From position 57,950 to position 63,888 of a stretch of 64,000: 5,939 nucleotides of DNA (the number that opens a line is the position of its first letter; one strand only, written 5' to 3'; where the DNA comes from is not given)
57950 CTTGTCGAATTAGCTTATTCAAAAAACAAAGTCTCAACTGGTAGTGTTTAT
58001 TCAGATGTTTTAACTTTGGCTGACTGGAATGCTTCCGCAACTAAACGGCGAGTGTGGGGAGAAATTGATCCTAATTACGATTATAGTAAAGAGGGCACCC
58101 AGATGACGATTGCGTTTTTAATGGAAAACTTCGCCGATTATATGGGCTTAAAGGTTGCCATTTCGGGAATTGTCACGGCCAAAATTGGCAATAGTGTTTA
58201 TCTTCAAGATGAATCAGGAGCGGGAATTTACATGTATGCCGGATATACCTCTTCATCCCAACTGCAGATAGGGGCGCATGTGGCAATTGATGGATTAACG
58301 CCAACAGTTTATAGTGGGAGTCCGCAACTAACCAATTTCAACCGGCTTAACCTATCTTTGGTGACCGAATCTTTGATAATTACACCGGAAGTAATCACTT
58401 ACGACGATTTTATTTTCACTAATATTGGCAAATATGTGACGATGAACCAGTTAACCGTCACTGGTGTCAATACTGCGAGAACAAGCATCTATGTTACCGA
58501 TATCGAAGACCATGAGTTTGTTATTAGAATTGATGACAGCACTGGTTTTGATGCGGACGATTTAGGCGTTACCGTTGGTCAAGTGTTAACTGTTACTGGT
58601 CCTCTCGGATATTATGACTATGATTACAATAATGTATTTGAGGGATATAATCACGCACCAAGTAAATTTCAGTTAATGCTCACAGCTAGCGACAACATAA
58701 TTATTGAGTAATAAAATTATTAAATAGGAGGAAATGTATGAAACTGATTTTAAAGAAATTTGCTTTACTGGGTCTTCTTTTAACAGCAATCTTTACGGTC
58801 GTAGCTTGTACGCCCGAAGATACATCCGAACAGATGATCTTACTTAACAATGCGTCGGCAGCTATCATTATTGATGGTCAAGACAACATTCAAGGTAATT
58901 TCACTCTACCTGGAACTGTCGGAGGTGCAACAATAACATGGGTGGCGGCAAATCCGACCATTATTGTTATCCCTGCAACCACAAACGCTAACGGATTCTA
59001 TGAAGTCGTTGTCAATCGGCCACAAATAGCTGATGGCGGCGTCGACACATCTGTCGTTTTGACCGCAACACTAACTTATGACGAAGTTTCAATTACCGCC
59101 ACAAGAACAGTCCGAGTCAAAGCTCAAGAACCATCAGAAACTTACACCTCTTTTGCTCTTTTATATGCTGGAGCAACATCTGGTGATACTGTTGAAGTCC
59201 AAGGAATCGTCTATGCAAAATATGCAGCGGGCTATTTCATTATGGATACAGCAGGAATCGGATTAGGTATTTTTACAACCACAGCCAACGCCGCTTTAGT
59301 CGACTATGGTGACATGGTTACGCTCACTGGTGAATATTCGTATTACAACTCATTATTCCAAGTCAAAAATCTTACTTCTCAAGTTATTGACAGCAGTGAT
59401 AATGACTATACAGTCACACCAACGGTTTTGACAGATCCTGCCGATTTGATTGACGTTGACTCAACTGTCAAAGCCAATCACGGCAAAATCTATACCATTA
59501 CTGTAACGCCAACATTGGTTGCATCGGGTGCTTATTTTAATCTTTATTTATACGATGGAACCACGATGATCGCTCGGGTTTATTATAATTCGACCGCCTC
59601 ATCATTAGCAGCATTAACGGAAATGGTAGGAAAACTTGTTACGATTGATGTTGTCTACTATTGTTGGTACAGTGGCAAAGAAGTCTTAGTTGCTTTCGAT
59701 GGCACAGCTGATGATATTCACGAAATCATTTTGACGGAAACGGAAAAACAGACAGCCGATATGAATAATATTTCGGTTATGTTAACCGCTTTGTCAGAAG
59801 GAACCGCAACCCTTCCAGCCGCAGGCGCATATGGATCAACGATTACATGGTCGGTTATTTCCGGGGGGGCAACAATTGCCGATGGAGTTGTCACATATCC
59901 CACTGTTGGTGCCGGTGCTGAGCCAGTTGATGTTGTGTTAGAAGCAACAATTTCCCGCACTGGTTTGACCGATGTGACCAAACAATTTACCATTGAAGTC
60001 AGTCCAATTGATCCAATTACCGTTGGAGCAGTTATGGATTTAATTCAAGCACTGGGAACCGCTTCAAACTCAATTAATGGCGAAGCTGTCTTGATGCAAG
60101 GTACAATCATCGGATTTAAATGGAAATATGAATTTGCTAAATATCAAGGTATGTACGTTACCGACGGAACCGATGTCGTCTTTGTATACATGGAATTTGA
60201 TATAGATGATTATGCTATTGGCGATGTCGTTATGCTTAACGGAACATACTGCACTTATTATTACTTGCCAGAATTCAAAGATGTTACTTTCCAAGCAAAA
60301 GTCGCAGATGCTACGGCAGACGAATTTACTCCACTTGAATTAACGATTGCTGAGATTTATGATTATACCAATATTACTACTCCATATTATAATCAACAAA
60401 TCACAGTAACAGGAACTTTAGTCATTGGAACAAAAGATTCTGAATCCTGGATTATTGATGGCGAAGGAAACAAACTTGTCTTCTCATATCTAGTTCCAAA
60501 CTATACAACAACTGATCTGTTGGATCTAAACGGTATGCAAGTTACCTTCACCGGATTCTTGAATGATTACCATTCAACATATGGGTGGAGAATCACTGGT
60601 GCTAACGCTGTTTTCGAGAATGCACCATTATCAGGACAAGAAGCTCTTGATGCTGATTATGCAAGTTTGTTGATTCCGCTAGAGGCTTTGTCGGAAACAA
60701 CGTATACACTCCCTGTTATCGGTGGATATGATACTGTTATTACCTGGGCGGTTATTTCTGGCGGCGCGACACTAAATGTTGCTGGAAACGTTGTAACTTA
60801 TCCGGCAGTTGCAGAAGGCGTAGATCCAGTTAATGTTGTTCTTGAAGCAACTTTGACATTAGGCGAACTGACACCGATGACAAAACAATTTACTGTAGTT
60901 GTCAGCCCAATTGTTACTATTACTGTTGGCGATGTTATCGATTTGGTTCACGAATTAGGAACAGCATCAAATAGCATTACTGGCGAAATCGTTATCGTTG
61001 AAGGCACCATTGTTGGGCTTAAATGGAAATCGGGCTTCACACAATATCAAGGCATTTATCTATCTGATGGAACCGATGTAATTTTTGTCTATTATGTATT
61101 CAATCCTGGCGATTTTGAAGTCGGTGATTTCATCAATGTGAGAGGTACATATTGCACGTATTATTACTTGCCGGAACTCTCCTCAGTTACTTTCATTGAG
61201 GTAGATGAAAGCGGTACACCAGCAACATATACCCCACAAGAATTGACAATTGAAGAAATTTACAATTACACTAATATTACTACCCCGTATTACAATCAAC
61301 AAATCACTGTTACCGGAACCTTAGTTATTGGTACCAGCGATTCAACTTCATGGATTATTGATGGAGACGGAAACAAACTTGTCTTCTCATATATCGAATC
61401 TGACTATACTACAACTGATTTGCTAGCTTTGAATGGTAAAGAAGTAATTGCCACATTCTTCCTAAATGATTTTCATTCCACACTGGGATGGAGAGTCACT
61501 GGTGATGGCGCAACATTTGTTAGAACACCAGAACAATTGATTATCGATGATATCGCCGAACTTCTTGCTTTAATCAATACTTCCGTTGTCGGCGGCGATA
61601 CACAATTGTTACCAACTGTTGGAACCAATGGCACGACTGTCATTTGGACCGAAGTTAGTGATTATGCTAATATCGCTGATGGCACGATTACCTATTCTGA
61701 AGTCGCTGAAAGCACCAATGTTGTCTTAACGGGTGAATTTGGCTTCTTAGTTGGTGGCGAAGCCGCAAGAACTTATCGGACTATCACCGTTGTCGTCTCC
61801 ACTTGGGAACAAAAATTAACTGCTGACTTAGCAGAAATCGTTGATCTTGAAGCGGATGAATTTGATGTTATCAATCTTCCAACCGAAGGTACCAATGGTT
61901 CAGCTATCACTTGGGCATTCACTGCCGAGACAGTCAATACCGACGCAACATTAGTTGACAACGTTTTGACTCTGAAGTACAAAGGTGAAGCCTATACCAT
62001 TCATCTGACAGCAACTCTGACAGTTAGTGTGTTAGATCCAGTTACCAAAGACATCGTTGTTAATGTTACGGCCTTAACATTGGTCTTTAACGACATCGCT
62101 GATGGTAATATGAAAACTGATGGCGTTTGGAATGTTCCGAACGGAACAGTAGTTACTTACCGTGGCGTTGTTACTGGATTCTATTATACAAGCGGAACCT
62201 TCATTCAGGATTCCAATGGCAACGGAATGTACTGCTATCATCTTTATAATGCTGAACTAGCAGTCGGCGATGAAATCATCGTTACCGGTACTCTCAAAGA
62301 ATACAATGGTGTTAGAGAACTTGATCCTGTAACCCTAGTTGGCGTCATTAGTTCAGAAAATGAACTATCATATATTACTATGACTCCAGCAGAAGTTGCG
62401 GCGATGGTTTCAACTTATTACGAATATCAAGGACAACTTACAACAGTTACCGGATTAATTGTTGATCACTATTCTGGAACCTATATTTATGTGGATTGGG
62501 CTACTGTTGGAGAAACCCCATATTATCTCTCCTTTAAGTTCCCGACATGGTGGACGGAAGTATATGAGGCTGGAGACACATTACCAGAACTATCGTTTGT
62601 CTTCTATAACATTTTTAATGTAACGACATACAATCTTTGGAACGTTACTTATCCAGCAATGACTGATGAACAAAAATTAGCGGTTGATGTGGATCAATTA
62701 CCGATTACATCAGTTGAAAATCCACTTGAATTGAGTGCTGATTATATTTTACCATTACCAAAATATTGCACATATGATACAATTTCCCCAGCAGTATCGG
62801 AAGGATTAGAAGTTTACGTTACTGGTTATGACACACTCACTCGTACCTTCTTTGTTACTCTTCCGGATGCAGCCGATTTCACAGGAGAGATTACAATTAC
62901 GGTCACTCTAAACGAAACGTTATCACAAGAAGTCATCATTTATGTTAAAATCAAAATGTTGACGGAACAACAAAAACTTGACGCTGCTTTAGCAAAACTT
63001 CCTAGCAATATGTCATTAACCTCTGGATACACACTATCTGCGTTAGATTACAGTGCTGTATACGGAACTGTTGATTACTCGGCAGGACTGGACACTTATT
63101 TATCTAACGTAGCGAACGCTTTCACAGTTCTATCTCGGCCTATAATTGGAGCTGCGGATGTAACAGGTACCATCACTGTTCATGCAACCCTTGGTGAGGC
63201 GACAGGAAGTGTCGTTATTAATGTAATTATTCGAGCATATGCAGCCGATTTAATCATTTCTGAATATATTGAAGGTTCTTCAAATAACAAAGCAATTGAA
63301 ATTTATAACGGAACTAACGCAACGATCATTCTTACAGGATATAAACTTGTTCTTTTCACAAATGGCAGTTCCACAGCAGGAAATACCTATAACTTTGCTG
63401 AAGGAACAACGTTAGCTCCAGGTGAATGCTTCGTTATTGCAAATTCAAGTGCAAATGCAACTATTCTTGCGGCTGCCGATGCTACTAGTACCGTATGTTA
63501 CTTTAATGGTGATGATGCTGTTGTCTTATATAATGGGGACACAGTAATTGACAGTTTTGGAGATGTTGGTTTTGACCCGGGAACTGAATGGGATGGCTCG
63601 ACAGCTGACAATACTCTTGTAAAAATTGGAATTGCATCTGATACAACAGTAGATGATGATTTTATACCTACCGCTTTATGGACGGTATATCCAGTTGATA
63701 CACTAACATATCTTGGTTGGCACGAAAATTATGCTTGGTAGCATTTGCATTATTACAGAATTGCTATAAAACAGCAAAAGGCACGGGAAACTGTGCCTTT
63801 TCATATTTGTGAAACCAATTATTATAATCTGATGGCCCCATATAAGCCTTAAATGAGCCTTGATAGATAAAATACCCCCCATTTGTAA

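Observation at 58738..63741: Giant lipoprotein with an ~0.9-kb near-tandem intragenic duplication and a modular Ig-like/OB-like/LTD architecture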

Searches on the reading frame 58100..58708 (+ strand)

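Call 69: search_protein_families(library=pfam, proteins=[window:58100-58708:+], max_evalue=5)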
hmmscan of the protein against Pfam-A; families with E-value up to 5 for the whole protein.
window:58100-58708:+ (203 aa): 1 family
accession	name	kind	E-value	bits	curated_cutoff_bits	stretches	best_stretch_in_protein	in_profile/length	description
PF18942.5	DUF5689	-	1.2e-05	25.7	28.6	1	15-176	22-207/217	Family of unknown function (DUF5689)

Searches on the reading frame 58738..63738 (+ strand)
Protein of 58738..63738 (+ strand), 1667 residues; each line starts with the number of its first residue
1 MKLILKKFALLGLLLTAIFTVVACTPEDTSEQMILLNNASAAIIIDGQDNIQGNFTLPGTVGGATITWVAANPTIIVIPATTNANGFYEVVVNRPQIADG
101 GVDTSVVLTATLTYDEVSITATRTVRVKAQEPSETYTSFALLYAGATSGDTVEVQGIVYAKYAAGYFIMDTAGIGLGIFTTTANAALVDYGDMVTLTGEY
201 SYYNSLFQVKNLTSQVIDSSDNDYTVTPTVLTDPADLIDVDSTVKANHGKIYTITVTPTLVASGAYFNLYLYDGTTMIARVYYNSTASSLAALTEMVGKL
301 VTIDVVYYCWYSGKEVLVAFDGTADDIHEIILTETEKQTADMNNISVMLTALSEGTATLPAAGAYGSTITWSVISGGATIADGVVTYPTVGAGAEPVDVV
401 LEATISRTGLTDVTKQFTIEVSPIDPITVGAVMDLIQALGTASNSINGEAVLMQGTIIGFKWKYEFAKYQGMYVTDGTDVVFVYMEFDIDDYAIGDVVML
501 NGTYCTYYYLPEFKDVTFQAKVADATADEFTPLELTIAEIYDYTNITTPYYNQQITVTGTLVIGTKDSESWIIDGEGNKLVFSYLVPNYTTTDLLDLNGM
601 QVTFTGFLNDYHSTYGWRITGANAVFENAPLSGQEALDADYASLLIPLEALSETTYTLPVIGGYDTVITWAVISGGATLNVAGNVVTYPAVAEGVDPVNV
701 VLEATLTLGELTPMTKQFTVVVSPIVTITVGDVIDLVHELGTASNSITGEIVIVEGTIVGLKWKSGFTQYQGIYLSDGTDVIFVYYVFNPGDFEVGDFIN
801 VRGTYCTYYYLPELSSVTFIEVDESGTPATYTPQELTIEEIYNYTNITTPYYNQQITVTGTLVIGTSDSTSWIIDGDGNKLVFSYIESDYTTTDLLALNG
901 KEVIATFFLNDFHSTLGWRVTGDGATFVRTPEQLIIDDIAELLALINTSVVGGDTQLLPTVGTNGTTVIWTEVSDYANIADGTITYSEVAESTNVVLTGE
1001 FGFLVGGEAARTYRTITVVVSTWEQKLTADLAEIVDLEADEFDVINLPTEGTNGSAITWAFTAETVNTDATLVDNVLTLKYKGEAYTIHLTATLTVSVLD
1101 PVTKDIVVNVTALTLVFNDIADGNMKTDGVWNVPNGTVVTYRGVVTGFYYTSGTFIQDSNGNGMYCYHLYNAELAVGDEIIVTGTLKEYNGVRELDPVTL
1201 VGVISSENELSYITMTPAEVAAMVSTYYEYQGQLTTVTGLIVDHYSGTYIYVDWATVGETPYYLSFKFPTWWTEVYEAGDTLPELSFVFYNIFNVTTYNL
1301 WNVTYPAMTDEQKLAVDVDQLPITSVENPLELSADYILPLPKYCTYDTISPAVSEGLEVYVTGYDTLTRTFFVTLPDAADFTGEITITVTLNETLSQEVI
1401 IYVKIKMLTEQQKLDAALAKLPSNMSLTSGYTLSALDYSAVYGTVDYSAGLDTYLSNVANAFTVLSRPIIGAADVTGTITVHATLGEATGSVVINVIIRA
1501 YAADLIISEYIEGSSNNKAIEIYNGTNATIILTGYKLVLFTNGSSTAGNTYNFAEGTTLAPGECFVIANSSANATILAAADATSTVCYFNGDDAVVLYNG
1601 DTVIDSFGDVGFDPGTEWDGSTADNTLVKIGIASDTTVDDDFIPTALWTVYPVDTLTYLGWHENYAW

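Call 4: search_protein_families(library=pfam, proteins=[window:58738-63738:+], max_evalue=0.1)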
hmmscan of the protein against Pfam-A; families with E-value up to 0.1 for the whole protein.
window:58738-63738:+ (1667 aa): 2 families
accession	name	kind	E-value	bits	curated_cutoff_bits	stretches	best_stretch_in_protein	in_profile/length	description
PF20578.4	aBig_2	-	1.9e-27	95.3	27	4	357-422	25-87/89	Atrophied bacterial Ig domain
PF00932.25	LTD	-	1e-18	68.1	34.3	1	1502-1608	5-106/109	Lamin Tail Domain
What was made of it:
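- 63241..63738 (+): C-terminal lamin tail domain (Pfam LTD aa 1502-1608) and tail. PF00932, 68.1 bits, E 1e-18 (call 4).
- On Pfam aBig_2 (PF20578): 95.3 bits, 4 stretches (call 4).
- On Pfam LTD (PF00932): 68.1 bits, E 1e-18, aa 1502-1608, profile positions 5-106 of 109 (call 4).
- Checked: Pfam confirms aBig_2 (95 bits, 4 stretches) and LTD at aa 1502-1608 (68 bits, E 1e-18) (call 4).
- Pfam finds aBig_2 and LTD (call 4).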

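Call 7: search_protein_families(library=ncbifam, proteins=[window:58738-63738:+], max_evalue=0.1)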
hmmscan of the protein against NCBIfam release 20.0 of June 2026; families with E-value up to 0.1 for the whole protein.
window:58738-63738:+ (1667 aa): 4 families
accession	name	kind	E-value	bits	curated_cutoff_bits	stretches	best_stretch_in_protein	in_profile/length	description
NF033680.1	exonuc_ExeM-GG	exception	4.3e-28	97.8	1300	1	1502-1663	23-175/884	extracellular exonuclease ExeM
NF033681.1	ExeM_NucH_DNase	subfamily_domain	2.1e-12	46.7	300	2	1142-1217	2-90/546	ExeM/NucH family extracellular endonuclease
NF010780.0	PRK14183.1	equivalog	0.017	14.4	480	1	1353-1438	30-114/283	bifunctional 5,10-methylene-tetrahydrofolate dehydrogenase/ 5,10-methylene-tetrahydrofolate cyclohydrolase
NF006567.0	PRK09077.1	equivalog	0.017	13.4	629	1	1467-1568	127-227/537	L-aspartate oxidase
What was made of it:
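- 62077..62712 (+): Module 4 (type C) double OB: OBa 1114-1217 plus a divergent second barrel 1218-1325. NCBIfam ExeM/NucH domain model positions 2-90 match aa 1142-1217 (call 7).
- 63241..63738 (+): NCBIfam ExeM N-terminal (LTD) region aa 1502-1663 (call 7).
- On ExeM/NucH extracellular nuclease (NF033680/NF033681): 97.8 vs 1300 bits and 46.7 vs 300 bits (call 7).
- Closest known: ExeM / NucH extracellular nucleases. Same: An LTD homologous at sequence level (aa 1502-1663 vs ExeM model positions 23-175, E 4e-28) and an OB module homologous to the start of the ExeM/NucH domain model (call 7).
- The NCBIfam ExeM/NucH DNase model matches positions 2-90 (call 7).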

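Call 11: find_homologous_proteins(query=window:58738-63738:+)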
Query window:58738-63738:+ (1667 aa): 19 proteins with E <= 0.001 among 8000 candidates.
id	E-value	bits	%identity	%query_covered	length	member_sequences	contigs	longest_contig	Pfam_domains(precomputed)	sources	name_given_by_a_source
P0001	0.0e+0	2540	99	71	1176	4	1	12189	PF20578.5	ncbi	ncbi:MAG: immunoglobulin-like domain-containing protein, partial [Candidatus Izemoplasmatales bacter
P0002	0.0e+0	2046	100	56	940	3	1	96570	PF20578.5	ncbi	ncbi:MAG: immunoglobulin-like domain-containing protein, partial [Candidatus Izemoplasmatales bacter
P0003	0.0e+0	1194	38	86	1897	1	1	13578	PF20578.5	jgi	jgi:hypothetical protein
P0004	0.0e+0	1060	43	94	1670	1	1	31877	PF00932.26,PF20578.5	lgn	-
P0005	2.2e-163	564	30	78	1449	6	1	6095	PF00932.26,PF20578.5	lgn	-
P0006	8.5e-163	562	29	76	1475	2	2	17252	PF00932.26,PF01336.32,PF20578.5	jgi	-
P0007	7.2e-142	493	38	29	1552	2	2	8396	PF00932.26,PF20578.5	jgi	-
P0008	5.7e-139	483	36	44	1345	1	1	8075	PF20578.5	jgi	jgi:hypothetical protein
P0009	3.7e-133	464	30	53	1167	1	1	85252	PF20578.5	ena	-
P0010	6.5e-89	317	35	22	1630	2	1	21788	PF01336.32,PF20578.5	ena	-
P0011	3.4e-85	305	35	23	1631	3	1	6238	PF20578.5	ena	-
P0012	9.2e-84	300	51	9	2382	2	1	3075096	PF00801.27,PF00932.26,PF13287.13,PF13290.14,PF04231.20,PF18911.7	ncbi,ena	-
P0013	1.4e-73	266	29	48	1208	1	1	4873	PF00932.26,PF20578.5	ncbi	-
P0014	1.5e-72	263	49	9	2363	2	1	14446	PF00801.27,PF00932.26,PF13287.13,PF13290.14,PF04231.20,PF18911.7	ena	-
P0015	3.8e-71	258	50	9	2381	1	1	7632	PF00801.27,PF00932.26,PF13287.13,PF13290.14,PF04231.20,PF18911.7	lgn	-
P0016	1.6e-30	124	48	10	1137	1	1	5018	PF00932.26,PF03372.30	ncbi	-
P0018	3.5e-6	43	40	5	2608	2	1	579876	PF03442.21,PF25852.1,PF00395.26,PF20578.5,PF17936.8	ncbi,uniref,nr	ncbi:immunoglobulin-like domain-containing protein [Paenibacillus sp. BC26]|uniref:immunoglobulin-li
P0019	5.0e-6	42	38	4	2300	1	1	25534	PF22847.3,PF00251.27,PF13385.14,PF00395.26,PF20578.5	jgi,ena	-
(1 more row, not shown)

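Call 20: find_encoding_contigs(protein=P0004, flank=10000, max_places=3)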
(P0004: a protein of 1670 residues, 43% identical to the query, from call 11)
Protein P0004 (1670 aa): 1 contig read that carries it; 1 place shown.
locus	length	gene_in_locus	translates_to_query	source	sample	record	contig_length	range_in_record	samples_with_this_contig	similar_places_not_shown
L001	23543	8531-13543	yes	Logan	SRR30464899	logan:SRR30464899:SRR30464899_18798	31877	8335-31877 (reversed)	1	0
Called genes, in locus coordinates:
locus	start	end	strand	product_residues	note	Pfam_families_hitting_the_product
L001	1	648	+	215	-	?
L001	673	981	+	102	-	PF02575:YbaB_DNA_bd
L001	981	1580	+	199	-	PF21176:RecR_HhH, PF02132:RecR_ZnF, PF13662:Toprim_4, PF01751:Toprim, PF21175:RecR_C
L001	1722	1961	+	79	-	-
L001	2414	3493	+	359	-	PF00005:ABC_tran, PF13304:AAA_21 (faint)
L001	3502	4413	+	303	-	PF00528:BPD_transp_1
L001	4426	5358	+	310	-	PF00528:BPD_transp_1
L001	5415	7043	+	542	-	PF01547:SBP_bac_1, PF13416:SBP_bac_8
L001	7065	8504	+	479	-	PF00565:SNase (weak)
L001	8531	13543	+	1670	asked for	PF20578:aBig_2, PF00932:LTD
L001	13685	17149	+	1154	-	PF20578:aBig_2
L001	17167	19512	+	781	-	PF20578:aBig_2 (weak), PF00932:LTD, PF00753:Lactamase_B (faint)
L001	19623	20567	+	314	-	PF01368:DHH, PF02272:DHHA1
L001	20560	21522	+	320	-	PF01368:DHH, PF02272:DHHA1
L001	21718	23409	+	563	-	PF02690:Na_Pi_cotrans, PF01895:PhoU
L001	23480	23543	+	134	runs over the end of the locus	PF09148:DUF1934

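Call 38: find_encoding_contigs(protein=P0001, flank=10000, max_places=3)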
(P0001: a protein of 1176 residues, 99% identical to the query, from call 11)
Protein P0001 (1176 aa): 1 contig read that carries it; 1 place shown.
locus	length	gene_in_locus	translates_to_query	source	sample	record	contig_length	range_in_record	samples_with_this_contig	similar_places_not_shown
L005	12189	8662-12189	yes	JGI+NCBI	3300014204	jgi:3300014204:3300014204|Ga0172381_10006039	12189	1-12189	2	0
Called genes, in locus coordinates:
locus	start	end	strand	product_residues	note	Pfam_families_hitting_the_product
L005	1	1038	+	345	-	PF12169:DNA_pol3_gamma3 (weak)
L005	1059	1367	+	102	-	PF02575:YbaB_DNA_bd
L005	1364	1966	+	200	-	PF21176:RecR_HhH (weak), PF02132:RecR_ZnF (weak), PF13662:Toprim_4, PF01751:Toprim, PF21175:RecR_C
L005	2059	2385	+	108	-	-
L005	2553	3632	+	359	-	PF00005:ABC_tran, PF13304:AAA_21 (faint)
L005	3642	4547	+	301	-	PF00528:BPD_transp_1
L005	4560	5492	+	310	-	PF00528:BPD_transp_1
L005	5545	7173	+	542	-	PF13416:SBP_bac_8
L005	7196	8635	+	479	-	PF00565:SNase (weak)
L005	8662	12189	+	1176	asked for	PF20578:aBig_2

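Call 39: find_encoding_contigs(protein=P0002, flank=10000, max_places=3)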
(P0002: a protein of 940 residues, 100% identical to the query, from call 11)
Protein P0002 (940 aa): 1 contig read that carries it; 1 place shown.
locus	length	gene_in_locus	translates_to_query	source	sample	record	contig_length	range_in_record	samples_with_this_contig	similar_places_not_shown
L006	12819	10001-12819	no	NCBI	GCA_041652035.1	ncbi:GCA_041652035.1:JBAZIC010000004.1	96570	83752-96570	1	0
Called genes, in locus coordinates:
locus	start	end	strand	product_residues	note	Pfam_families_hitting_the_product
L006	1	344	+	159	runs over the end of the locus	-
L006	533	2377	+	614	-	PF05496:RuvB_N (faint), PF13177:DNA_pol3_delta2, PF13401:AAA_22 (faint), PF13604:AAA_30 (faint), PF00004:AAA, PF07728:AAA_5 (faint), PF22608:DNAX_ATPase_lid, PF12169:DNA_pol3_gamma3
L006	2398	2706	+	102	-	PF02575:YbaB_DNA_bd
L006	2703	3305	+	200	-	PF21176:RecR_HhH (weak), PF02132:RecR_ZnF (weak), PF13662:Toprim_4, PF01751:Toprim, PF21175:RecR_C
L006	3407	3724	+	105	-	-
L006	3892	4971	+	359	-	PF00005:ABC_tran, PF13304:AAA_21 (faint)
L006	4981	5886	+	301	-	PF00528:BPD_transp_1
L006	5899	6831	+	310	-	PF00528:BPD_transp_1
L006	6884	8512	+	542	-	PF13416:SBP_bac_8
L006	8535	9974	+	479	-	PF00565:SNase (weak)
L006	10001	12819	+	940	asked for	PF20578:aBig_2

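Call 83: search_protein_families(library=pfam, proteins=[L001:13685-17146:+, L001:17167-19509:+, L001:7065-8501:+], max_evalue=0.01)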
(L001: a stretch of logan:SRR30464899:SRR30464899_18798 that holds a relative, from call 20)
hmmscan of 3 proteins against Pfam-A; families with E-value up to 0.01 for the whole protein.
L001:13685-17146:+ (1154 aa): 3 families
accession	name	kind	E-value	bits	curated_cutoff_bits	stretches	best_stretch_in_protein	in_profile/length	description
PF20578.4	aBig_2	-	1e-22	80.2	27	3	358-423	23-87/89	Atrophied bacterial Ig domain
PF21471.3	Reelin_subrepeat-B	-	0.0026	18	27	1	1067-1136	27-104/127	Reelin subrepeat B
PF00754.31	F5_F8_type_C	-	0.0076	16.8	28.2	0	1095-1137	66-111/127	F5/8 type C domain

L001:17167-19509:+ (781 aa): 3 families
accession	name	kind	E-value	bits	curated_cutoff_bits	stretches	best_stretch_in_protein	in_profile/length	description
PF00932.25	LTD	-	2.4e-13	50.9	34.3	1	156-258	5-106/109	Lamin Tail Domain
PF20578.4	aBig_2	-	2.8e-13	49.9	27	2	65-146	7-88/89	Atrophied bacterial Ig domain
PF00753.33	Lactamase_B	-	1e-05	26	22.7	0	461-534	5-76/196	Metallo-beta-lactamase superfamily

L001:7065-8501:+ (479 aa): 3 families
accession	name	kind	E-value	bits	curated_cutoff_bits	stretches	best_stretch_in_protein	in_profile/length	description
PF00565.23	SNase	-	6e-07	30.3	21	1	156-262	2-105/107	Staphylococcal nuclease homologue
PF18942.5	DUF5689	-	0.00074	19.9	28.6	1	303-445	39-200/217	Family of unknown function (DUF5689)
PF03793.24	PASTA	-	0.00085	19.7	23.2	0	26-97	1-56/64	PASTA domain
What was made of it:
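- There it is followed by another aBig_2 protein, an LTD + metallo-beta-lactamase-fold protein, two DHH/DHHA1 proteins and a Na/Pi cotransporter (calls 20, 83).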
